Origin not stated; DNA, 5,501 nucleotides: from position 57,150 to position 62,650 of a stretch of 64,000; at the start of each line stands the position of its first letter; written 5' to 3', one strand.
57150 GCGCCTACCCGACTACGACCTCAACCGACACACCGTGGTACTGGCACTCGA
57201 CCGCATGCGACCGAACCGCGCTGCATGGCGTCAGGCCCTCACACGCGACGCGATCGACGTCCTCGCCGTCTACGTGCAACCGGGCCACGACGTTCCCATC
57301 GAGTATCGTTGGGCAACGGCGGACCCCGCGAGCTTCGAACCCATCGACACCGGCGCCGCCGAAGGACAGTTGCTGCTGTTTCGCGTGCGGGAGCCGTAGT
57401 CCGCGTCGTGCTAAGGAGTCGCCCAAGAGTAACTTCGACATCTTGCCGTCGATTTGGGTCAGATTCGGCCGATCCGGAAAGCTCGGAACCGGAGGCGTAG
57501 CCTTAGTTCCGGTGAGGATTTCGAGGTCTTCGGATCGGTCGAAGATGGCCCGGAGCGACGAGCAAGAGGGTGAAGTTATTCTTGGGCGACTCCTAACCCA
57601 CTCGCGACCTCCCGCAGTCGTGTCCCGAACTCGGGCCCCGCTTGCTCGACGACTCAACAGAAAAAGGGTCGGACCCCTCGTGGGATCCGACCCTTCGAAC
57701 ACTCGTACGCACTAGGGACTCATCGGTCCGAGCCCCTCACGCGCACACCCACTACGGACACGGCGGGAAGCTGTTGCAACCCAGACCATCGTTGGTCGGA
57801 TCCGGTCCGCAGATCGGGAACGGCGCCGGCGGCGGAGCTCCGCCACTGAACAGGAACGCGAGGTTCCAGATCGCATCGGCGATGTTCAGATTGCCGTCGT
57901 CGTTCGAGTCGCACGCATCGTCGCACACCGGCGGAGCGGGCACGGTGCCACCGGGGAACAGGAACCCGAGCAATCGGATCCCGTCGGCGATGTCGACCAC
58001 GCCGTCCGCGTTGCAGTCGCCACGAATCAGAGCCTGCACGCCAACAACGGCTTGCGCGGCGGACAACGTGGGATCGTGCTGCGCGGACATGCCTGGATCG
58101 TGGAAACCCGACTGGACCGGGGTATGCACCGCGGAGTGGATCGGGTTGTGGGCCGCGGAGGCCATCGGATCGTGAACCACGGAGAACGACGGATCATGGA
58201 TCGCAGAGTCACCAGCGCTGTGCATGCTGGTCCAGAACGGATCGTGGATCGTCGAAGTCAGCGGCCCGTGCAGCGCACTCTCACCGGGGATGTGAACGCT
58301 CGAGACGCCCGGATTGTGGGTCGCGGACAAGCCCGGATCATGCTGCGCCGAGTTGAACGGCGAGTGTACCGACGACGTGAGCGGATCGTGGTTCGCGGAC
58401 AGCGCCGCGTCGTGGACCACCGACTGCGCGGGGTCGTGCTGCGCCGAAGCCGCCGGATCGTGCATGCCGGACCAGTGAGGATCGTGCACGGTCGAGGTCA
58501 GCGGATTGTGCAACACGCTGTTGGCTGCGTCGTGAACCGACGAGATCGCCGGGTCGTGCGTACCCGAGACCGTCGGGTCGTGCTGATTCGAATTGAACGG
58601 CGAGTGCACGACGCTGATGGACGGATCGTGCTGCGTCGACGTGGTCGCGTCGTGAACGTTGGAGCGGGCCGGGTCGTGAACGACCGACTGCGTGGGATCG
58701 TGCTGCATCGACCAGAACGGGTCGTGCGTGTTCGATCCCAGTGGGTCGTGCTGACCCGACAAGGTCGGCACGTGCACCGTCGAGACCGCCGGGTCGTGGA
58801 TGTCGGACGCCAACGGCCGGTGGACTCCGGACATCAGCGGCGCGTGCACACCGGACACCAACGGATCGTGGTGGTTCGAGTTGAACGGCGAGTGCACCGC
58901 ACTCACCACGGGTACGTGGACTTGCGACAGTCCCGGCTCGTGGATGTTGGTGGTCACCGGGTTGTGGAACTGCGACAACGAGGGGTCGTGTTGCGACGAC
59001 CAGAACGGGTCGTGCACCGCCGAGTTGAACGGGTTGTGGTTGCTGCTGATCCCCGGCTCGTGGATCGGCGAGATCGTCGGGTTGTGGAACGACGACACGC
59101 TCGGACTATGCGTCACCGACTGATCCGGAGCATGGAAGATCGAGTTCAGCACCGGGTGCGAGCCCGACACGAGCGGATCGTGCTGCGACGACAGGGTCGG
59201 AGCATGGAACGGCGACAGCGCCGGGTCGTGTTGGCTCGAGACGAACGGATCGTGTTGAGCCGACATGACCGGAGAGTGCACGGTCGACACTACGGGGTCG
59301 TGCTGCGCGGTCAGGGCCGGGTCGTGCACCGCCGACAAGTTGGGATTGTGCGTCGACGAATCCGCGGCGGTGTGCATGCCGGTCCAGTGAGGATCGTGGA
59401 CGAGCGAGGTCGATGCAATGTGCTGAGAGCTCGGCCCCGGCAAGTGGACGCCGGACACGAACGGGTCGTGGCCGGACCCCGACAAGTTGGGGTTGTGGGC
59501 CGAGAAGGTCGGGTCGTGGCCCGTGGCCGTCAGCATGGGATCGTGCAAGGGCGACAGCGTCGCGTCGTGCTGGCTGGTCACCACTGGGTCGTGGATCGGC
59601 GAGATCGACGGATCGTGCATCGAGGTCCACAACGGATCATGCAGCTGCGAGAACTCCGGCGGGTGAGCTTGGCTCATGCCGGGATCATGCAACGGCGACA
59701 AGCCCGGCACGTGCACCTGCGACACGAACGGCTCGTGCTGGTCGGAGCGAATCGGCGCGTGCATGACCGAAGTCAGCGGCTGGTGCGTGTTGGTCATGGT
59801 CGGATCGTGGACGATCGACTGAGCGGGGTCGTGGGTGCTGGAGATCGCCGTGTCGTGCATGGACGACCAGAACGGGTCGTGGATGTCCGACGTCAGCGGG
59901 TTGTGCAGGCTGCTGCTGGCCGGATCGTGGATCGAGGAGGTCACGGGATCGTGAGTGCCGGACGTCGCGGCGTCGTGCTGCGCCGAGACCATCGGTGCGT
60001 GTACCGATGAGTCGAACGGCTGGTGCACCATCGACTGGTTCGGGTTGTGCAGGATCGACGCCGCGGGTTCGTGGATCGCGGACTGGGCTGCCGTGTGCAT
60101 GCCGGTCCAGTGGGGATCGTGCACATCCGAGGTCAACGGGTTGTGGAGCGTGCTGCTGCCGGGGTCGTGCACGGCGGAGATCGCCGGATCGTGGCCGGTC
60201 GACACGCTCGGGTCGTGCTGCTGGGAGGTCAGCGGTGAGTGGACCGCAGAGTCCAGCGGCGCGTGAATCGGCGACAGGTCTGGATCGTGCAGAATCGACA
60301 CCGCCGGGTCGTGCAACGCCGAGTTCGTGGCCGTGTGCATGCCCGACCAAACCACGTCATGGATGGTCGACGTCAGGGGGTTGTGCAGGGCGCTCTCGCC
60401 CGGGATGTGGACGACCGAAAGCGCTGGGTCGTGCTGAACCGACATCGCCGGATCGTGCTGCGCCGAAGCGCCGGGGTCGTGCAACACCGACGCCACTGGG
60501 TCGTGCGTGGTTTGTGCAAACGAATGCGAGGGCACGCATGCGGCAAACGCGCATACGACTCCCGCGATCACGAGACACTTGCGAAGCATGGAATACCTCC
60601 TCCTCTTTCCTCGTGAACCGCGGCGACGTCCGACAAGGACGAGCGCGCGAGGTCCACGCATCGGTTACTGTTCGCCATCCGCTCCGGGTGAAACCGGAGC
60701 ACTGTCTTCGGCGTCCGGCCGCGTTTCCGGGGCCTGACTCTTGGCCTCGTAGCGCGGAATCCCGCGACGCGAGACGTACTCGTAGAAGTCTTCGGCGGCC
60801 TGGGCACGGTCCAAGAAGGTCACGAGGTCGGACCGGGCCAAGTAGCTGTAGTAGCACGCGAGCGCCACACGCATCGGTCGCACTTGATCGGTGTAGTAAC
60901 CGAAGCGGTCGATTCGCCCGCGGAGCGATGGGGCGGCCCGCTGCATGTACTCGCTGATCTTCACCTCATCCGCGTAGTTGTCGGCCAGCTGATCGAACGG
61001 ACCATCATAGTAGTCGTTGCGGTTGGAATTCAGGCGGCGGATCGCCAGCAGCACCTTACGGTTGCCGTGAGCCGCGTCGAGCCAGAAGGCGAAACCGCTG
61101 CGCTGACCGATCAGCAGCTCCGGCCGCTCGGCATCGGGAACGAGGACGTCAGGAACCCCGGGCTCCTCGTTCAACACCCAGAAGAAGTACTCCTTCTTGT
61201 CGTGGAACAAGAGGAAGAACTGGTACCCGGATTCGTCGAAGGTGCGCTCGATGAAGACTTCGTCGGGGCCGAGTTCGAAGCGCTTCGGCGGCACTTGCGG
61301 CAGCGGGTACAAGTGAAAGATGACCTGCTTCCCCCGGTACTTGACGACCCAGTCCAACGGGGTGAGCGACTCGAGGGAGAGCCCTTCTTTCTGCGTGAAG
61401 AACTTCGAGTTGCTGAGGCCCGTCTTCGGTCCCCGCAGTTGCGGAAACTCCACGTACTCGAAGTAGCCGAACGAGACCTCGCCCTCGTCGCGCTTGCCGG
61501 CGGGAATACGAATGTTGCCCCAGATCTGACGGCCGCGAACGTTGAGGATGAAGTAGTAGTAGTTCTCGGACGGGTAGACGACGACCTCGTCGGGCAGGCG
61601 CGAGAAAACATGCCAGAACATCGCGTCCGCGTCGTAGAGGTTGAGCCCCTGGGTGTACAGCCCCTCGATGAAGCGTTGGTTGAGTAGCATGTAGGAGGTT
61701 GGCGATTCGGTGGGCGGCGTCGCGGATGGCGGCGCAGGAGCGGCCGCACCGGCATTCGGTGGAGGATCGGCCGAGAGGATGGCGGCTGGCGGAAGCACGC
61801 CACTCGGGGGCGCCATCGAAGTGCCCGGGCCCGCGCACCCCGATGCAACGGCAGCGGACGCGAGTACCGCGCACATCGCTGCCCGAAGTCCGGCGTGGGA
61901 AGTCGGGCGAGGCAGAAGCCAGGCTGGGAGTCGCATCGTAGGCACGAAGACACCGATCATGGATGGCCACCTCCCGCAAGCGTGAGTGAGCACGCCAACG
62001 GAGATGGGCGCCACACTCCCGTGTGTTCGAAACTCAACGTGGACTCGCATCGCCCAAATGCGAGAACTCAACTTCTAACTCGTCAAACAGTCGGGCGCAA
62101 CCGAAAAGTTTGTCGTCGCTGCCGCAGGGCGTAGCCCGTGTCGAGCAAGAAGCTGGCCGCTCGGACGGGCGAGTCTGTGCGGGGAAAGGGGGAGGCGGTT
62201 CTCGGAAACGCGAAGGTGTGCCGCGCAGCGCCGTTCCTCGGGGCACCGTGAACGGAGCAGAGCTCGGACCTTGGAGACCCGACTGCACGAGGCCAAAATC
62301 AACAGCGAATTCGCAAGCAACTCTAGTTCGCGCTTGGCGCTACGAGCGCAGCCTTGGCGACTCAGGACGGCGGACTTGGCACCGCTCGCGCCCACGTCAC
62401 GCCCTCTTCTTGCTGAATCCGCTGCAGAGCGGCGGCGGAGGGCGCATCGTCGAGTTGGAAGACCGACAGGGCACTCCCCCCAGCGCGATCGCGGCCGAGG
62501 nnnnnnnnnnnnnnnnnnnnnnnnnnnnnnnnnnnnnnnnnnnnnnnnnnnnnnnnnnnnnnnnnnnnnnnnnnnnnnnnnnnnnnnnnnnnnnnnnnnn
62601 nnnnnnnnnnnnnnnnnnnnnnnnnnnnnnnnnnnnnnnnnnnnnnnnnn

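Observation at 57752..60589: ~100-copy His-Asp-Pro octapeptide repeat protein (HDPxxSxx)n with dockerin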

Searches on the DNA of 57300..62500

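Call 92: search_rna_families(source=window, start=57300, end=62500, threshold=evalue, max_evalue=1)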
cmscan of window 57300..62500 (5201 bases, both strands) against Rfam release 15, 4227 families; matches with E-value up to 1: 1.
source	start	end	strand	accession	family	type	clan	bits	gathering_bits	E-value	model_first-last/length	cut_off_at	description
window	61967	62007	-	RF02691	BTH_s19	Gene; sRNA;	-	20.8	153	0.035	123-163/224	no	Burkholderia sRNA 19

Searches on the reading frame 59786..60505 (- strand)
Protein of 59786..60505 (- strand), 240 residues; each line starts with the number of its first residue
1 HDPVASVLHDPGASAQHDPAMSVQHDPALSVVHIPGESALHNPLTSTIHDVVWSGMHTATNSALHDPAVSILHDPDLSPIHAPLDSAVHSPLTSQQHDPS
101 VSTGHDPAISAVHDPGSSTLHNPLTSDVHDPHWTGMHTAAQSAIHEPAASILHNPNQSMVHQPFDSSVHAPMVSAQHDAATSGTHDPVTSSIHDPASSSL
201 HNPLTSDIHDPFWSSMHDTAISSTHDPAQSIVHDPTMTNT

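Call 30: predict_structure(alignment_id=A1)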
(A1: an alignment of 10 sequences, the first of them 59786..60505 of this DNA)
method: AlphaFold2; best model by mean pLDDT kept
length: 240 residues; sequences in the alignment: 10
mean_pLDDT: 31.2   pTM: 0.10
mean pLDDT of the five models: 31.2, 29.4, 28.1, 27.7, 26.2
residues with pLDDT >= 90: 0; 70-90: 0; 50-70: 0; < 50: 240
segments of 3 or more residues with pLDDT < 50: 1-240
pLDDT, mean of each block of 10 residues (from residue 1): 34 37 31 29 30 30 31 32 28 30 30 33 31 32 29 30 29 28 32 30 32 34 37 34
secondary structure, 60 per line:
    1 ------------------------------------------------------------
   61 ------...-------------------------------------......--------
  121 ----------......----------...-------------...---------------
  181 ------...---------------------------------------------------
elements in order: H107-112 H131-136

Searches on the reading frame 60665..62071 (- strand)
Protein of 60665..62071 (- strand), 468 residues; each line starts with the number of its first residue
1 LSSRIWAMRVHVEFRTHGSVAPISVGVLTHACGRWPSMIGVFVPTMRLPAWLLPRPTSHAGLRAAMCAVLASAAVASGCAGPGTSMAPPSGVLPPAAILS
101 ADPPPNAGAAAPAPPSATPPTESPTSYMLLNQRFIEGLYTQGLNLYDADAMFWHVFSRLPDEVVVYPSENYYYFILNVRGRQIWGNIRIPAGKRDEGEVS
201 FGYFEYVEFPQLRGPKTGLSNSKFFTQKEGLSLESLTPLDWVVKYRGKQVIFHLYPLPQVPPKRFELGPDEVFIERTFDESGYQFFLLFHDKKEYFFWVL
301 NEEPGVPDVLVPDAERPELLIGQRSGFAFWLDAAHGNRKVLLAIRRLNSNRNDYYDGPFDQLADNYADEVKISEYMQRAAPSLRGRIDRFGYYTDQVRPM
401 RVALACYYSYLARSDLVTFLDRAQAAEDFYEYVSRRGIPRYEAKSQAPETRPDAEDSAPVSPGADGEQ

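Call 11: search_protein_families(library=pfam, proteins=[window:60665-62071:-], max_evalue=0.01)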
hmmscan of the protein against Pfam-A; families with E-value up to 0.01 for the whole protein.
window:60665-62071:- (468 aa): 0 families

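Call 38: find_homologous_proteins(query=window:60665-62071:-, max_evalue=0.001)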
Query window:60665-62071:- (468 aa): 476 proteins with E <= 0.001 among 8000 candidates; the best 120 are listed.
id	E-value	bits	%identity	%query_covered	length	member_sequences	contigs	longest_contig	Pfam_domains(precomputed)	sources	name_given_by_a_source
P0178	1.9e-231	787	100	73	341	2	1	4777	-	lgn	-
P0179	5.8e-200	683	76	84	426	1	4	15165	-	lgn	-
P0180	1.8e-164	566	67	78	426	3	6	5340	-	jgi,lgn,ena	-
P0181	2.4e-151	523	60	87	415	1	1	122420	-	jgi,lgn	-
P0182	3.1e-150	519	72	67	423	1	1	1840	-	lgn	-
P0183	2.2e-143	496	65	72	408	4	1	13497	-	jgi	jgi:hypothetical protein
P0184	3.1e-142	493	56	85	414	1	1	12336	-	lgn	-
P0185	2.5e-141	490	58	83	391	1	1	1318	-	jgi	jgi:hypothetical protein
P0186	6.9e-138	478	62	67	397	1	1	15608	-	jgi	jgi:hypothetical protein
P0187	1.1e-137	478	58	81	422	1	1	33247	-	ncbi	-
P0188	1.7e-137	477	62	67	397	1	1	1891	-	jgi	jgi:hypothetical protein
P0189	2.2e-136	473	62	67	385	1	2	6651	-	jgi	jgi:hypothetical protein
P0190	4.7e-136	472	62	67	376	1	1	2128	-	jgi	jgi:hypothetical protein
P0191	2.1e-134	467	61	70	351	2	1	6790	-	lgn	-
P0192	5.5e-134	466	61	69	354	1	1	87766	-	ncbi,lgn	-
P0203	1.7e-129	451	61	69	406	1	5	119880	-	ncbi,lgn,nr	ncbi:hypothetical protein KFU94_32515 [Chloroflexi bacterium TSY]|nr:hypothetical protein [Chlorofle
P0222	8.3e-123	429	53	78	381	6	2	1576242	-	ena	-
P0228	1.3e-121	425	51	80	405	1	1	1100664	-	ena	-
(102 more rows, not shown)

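Call 39: find_encoding_contigs(protein=P0178, flank=10000, max_places=3)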
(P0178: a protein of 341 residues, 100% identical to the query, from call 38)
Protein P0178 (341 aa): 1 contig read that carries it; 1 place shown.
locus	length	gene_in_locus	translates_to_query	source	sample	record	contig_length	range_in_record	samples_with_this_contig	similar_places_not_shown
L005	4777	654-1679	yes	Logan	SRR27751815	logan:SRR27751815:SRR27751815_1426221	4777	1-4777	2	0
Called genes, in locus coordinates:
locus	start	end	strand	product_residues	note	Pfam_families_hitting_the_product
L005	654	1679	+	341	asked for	-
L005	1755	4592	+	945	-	-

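Call 40: find_encoding_contigs(protein=P0179, flank=10000, max_places=4)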
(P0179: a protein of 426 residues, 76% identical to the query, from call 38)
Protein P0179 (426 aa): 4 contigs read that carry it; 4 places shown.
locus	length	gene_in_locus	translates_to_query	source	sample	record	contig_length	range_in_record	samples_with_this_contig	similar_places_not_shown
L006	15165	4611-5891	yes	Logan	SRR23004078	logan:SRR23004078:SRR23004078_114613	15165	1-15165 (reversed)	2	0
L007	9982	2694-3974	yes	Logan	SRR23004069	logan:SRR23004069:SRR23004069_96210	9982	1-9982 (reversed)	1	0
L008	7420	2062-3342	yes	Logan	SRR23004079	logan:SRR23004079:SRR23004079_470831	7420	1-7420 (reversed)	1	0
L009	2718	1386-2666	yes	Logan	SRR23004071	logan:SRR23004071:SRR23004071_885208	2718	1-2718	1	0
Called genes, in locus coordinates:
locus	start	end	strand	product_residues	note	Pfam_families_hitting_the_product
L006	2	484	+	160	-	?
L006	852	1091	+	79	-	PF00550:PP-binding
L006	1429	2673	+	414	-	PF00109:ketoacyl-synt, PF02801:Ketoacyl-synt_C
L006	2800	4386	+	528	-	PF00389:2-Hacid_dh, PF02826:2-Hacid_dh_C, PF19304:PGDH_inter, PF01842:ACT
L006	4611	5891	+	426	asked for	-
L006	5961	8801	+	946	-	-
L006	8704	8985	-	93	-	-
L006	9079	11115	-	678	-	-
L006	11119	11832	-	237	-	PF13174:TPR_6 (faint)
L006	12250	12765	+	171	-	PF04542:Sigma70_r2, PF07638:Sigma70_ECF (weak), PF08281:Sigma70_r4_2, PF04545:Sigma70_r4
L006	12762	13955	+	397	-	-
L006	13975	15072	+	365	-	PF00595:PDZ (weak), PF13180:PDZ_2, PF17820:PDZ_6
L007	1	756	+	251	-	?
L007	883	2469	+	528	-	PF00389:2-Hacid_dh, PF02826:2-Hacid_dh_C, PF19304:PGDH_inter, PF01842:ACT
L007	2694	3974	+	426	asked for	-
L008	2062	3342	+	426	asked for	-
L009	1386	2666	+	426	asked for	-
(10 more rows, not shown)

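Call 47: find_encoding_contigs(protein=P0203, flank=10000, max_places=2)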
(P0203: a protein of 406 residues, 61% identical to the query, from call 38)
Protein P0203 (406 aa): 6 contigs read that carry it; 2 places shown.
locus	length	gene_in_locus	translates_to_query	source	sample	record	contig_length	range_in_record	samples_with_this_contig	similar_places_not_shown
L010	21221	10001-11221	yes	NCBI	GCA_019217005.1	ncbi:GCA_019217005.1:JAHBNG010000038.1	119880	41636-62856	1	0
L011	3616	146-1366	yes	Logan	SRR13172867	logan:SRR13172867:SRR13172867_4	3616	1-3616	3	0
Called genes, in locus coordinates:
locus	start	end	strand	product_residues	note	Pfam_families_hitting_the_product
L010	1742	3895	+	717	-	-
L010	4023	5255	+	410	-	-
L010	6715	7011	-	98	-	-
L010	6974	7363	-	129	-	-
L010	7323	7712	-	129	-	-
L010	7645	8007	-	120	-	-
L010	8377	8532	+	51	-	-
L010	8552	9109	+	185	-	-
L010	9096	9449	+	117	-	-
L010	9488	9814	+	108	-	-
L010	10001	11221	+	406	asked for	-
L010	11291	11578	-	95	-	-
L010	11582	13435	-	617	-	PF00664:ABC_membrane, PF00005:ABC_tran, PF13401:AAA_22 (faint)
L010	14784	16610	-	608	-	PF00664:ABC_membrane, PF00005:ABC_tran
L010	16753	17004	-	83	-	-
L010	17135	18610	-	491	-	PF00005:ABC_tran, PF13476:AAA_23 (faint), PF13555:AAA_29 (faint), PF00004:AAA (faint), PF02463:SMC_N (weak), PF13304:AAA_21, PF12848:ABC_tran_Xtn, PF00005:ABC_tran, +2 more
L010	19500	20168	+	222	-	PF10517:DM13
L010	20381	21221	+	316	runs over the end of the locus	PF03881:Fructosamin_kin, PF01636:APH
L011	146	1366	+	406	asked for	-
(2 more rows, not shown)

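Call 48: find_encoding_contigs(protein=P0222, flank=10000, max_places=2)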
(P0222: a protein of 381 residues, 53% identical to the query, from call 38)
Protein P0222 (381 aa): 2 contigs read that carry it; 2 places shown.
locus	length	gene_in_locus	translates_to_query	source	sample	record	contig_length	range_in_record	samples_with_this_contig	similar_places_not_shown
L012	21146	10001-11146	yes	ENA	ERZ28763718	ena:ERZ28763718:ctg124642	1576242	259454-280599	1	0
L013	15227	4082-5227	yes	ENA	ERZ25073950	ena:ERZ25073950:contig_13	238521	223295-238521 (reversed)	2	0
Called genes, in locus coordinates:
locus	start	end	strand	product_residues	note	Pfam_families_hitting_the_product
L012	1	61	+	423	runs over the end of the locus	PF13433:Peripla_BP_5, PF13458:Peripla_BP_6, PF01094:ANF_receptor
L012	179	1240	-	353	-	PF02653:BPD_transp_2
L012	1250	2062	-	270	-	PF02653:BPD_transp_2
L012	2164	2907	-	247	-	PF13555:AAA_29 (weak), PF00005:ABC_tran, PF02463:SMC_N (weak), PF13304:AAA_21 (weak)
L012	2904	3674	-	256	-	PF00005:ABC_tran, PF02463:SMC_N (faint), PF13304:AAA_21 (weak), PF12399:BCA_ABC_TP_C (weak)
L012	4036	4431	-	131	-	PF13610:DDE_Tnp_IS240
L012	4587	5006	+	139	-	PF01527:HTH_Tnp_1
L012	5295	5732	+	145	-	PF13683:rve_3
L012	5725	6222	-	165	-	PF20030:bpMoxR (weak), PF00493:MCM (weak), PF01078:Mg_chelatase (faint), PF00004:AAA (weak), PF07726:AAA_3, PF07728:AAA_5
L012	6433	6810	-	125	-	-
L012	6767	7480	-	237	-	-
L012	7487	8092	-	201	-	-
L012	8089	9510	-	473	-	-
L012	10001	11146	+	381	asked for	-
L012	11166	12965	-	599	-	PF02538:Hydantoinase_B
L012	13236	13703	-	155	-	-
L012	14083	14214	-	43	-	-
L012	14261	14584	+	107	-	-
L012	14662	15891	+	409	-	PF02515:CoA_transf_3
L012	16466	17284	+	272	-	PF00082:Peptidase_S8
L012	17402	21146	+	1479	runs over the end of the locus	PF00082:Peptidase_S8, PF01833:TIG, PF17892:Cadherin_5, PF17963:Big_9, PF17803:Cadherin_4, PF17892:Cadherin_5, PF17963:Big_9, PF18911:PKD_4, +8 more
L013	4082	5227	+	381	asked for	-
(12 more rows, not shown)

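Call 49: find_encoding_contigs(protein=P0181, flank=10000, max_places=2)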
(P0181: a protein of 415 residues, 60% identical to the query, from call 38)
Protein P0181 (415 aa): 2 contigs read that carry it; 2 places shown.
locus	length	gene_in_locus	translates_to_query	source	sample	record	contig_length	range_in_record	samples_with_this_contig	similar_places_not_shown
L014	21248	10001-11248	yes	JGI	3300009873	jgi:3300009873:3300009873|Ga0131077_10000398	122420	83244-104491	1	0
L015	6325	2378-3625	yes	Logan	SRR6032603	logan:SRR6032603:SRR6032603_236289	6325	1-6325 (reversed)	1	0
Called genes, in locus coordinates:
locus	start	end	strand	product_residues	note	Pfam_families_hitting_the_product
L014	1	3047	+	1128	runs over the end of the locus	PF01433:Peptidase_M1, PF04389:Peptidase_M28, PF01546:Peptidase_M20 (weak), PF00595:PDZ, PF13180:PDZ_2, PF17820:PDZ_6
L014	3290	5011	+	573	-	-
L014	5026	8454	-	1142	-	PF02574:S-methyl_trans, PF00809:Pterin_bind, PF02607:B12-binding_2, PF02310:B12-binding, PF02965:Met_synt_B12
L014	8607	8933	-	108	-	-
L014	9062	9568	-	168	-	-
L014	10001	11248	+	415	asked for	-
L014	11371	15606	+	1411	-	-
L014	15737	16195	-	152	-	PF13490:zf-HC2 (weak)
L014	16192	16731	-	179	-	PF04542:Sigma70_r2, PF08281:Sigma70_r4_2, PF04545:Sigma70_r4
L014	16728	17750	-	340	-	-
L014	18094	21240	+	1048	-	PF01564:Spermine_synth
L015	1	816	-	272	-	?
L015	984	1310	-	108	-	-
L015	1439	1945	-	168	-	-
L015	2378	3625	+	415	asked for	-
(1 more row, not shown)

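Call 50: find_encoding_contigs(protein=P0228, flank=10000, max_places=2)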
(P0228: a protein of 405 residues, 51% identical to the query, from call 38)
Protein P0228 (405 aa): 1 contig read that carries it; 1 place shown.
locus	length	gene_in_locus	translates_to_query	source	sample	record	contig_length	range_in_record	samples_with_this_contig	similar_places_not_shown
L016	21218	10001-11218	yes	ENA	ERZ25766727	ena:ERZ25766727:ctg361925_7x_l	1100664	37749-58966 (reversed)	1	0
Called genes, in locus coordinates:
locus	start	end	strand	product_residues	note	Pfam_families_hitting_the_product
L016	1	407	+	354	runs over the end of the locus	PF00180:Iso_dh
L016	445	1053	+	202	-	PF00196:GerE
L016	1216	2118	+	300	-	PF13365:Trypsin_2, PF13180:PDZ_2, PF17820:PDZ_6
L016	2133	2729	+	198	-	PF00089:Trypsin (faint), PF13365:Trypsin_2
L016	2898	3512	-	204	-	-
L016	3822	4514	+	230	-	PF01144:CoA_trans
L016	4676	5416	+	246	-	PF07690:MFS_1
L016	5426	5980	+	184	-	PF06779:MFS_4 (weak), PF07690:MFS_1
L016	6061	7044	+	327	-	PF08240:ADH_N, PF00107:ADH_zinc_N, PF13602:ADH_zinc_N_2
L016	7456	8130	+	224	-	PF01144:CoA_trans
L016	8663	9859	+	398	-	-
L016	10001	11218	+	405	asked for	-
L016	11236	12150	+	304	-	-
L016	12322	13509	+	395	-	PF00296:Bac_luciferase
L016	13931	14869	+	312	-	PF02653:BPD_transp_2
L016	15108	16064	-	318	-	PF00296:Bac_luciferase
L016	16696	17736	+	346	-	-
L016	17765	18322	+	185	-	-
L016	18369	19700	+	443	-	PF13701:DDE_Tnp_1_4, PF01609:DDE_Tnp_1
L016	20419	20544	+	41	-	-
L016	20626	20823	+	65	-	PF00296:Bac_luciferase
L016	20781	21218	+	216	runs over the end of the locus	PF00296:Bac_luciferase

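Call 67: search_protein_families(library=pfam, proteins=[L014:11371-15606:+], max_evalue=0.1)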
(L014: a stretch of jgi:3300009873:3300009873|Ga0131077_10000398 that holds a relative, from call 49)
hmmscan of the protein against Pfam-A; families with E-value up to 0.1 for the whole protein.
L014:11371-15606:+ (1411 aa): 1 family
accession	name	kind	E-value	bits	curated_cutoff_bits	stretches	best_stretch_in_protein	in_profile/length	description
PF02389.20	Cornifin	-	3.3e-30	105.5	34.8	4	944-1051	19-126/135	Cornifin (SPRR) family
